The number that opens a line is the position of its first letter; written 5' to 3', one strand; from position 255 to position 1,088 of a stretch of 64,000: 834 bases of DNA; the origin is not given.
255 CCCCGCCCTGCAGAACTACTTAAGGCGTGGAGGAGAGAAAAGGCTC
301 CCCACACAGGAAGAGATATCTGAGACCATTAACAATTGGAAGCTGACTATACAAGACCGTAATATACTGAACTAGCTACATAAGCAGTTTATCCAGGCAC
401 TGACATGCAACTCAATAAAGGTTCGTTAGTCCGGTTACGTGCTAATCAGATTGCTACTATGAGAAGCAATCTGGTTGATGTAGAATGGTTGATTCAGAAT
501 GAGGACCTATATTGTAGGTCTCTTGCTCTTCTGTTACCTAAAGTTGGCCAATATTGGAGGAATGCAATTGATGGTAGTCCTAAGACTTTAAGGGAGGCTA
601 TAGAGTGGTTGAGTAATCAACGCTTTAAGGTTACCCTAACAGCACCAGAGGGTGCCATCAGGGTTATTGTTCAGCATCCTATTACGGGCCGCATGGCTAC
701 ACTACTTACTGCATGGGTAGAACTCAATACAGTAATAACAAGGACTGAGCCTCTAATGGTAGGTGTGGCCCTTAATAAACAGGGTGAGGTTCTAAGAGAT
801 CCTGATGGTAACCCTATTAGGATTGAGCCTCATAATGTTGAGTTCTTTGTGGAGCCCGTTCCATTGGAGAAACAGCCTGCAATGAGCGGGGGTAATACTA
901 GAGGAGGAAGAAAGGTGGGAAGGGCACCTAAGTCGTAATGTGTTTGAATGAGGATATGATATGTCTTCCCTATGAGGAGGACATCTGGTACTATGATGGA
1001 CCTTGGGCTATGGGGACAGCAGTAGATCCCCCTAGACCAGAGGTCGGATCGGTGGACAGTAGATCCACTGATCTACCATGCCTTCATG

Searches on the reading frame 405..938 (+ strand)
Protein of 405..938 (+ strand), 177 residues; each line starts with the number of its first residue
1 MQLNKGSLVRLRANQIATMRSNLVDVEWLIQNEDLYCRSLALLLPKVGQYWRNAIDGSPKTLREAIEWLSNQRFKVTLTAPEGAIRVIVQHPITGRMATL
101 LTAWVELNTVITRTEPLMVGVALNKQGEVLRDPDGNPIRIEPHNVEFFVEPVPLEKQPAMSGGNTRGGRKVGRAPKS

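Call 50: search_protein_families(library=pfam, alignment_id=A2, max_evalue=0.0001)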
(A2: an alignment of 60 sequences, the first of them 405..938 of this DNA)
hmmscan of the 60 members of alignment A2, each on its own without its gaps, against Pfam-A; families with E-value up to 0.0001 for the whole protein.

A. member 1, window:405-938:+ (177 aa): 0 families

B. families by the number of members that match (of 60 scanned): 10 families
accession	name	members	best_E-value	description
PF09424.15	YqeY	1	2.2e-23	Yqey-like protein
PF13532.12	2OG-FeII_Oxy_2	1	2.6e-23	2OG-Fe(II) oxygenase superfamily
PF03330.24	DPBB_1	1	6.3e-22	Lytic transglycolase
PF11645.14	PDDEXK_5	1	1.9e-10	PD-(D/E)XK endonuclease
PF01931.24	NTPase_I-T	1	2.3e-10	Protein of unknown function DUF84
PF06941.18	NT5C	1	4.8e-09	5' nucleotidase, deoxy (Pyrimidine), cytosolic type C protein (NT5C)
PF01541.30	GIY-YIG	1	5.1e-08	GIY-YIG catalytic domain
PF13521.12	AAA_28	1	5.9e-07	AAA domain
PF13391.12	HNH_2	1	1e-06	HNH endonuclease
PF00011.27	HSP20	1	1.1e-06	Hsp20/alpha crystallin family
